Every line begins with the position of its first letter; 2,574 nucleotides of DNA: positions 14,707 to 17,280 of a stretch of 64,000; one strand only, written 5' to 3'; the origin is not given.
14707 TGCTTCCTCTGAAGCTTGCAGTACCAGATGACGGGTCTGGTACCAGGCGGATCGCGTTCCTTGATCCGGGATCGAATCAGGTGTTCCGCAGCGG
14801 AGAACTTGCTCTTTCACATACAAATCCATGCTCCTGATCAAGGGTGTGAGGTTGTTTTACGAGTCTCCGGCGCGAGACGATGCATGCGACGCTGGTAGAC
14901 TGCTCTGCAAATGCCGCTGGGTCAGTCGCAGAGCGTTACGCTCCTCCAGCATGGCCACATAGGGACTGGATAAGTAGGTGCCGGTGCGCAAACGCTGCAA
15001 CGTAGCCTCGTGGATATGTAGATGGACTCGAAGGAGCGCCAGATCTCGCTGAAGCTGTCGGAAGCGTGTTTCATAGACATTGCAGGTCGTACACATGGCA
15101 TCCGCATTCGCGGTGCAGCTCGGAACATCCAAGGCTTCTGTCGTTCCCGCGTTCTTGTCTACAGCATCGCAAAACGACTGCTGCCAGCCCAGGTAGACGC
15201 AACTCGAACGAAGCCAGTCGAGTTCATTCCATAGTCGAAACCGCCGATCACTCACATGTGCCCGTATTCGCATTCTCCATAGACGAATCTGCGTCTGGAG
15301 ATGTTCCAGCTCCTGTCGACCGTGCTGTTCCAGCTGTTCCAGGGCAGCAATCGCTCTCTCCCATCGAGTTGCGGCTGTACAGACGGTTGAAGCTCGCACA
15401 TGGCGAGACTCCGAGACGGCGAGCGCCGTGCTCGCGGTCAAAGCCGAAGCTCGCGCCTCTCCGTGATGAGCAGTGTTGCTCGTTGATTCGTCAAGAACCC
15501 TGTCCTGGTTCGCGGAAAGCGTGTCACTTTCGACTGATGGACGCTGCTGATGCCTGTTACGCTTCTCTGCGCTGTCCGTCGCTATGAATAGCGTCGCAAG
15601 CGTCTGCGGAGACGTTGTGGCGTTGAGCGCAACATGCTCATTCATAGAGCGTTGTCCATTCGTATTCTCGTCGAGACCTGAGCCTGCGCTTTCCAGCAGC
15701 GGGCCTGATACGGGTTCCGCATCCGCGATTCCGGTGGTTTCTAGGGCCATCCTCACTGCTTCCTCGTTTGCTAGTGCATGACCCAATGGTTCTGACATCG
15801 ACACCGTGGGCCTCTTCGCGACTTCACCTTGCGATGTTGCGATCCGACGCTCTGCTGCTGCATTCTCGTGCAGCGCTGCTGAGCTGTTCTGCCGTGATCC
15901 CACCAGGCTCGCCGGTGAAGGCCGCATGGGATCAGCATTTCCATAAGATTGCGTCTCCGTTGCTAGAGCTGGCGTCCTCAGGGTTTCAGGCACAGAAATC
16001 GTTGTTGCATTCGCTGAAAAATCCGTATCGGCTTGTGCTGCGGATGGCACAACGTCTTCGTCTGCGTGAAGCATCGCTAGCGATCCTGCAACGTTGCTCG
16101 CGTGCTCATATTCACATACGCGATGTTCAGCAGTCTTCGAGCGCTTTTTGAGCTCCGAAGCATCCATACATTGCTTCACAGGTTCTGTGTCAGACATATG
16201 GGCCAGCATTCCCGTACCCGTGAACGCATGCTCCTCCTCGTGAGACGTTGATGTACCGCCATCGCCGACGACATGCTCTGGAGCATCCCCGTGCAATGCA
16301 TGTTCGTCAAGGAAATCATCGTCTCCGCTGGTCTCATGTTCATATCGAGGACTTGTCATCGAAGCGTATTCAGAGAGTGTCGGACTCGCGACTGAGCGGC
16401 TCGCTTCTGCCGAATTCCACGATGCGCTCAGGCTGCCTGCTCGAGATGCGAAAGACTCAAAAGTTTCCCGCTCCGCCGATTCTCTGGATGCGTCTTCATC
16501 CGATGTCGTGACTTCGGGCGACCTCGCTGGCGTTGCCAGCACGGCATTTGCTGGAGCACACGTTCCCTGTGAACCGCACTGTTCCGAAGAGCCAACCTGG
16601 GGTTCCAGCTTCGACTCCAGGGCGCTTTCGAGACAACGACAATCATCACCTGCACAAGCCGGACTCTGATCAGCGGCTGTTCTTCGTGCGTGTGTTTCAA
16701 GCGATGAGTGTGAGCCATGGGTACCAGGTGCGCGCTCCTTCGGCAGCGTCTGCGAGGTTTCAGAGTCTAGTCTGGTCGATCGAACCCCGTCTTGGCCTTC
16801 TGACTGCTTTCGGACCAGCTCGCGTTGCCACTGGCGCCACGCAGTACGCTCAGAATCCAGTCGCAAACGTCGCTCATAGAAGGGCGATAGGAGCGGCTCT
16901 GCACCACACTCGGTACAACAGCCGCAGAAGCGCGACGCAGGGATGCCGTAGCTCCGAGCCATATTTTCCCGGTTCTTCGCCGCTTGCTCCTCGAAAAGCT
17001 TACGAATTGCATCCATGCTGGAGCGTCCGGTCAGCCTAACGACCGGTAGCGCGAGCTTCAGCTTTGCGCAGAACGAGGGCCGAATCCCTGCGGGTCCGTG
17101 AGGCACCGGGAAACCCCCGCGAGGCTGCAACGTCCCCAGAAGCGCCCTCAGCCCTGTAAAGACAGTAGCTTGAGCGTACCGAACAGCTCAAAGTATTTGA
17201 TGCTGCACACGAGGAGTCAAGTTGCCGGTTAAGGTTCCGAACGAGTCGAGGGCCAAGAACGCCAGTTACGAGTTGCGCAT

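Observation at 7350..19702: Near-identical 2.05-kb direct repeats bracket a ~10-kb module holding a convergent pair of large, domain-less, low-complexity genes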

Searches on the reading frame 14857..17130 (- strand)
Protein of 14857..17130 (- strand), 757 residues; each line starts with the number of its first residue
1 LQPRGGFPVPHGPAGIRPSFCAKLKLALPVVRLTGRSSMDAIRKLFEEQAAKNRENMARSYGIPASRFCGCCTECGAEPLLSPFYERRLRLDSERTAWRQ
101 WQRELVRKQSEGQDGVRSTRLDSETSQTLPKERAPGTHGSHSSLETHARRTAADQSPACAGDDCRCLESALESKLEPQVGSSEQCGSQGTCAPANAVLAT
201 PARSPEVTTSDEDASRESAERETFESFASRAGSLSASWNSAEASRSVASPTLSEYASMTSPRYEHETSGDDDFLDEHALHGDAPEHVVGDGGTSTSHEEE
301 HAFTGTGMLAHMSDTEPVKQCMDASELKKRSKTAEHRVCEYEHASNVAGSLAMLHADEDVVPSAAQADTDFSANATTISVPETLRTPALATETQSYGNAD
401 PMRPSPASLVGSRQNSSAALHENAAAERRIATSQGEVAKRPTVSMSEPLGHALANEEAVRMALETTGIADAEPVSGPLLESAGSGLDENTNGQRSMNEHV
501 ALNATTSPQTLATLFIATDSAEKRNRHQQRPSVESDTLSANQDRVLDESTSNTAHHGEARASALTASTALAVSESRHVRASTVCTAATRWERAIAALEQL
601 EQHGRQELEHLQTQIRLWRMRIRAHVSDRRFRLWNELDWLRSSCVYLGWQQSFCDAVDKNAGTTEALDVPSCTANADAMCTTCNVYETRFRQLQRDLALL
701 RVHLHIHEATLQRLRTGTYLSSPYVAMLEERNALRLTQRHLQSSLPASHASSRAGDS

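Call 10: search_protein_families(library=pfam, proteins=[window:14857-17130:-], max_evalue=0.01)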
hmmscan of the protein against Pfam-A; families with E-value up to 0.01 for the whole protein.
window:14857-17130:- (757 aa): 0 families

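Call 58: search_protein_families(library=pfam, proteins=[L019:15887-16825:-], max_evalue=0.1)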
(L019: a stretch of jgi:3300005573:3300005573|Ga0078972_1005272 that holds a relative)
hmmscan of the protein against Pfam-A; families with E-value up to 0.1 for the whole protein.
L019:15887-16825:- (312 aa): 0 families

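Call 64: search_solved_structures(query=window:14857-17016:-, max_evalue=1)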
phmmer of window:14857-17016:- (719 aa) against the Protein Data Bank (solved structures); distinct sequences matched with E-value up to 1: 1.
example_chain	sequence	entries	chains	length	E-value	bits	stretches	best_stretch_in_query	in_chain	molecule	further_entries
9hi3_A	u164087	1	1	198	0.92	11.2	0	136-199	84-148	Protein TonB,Ferredoxin-1, chloroplastic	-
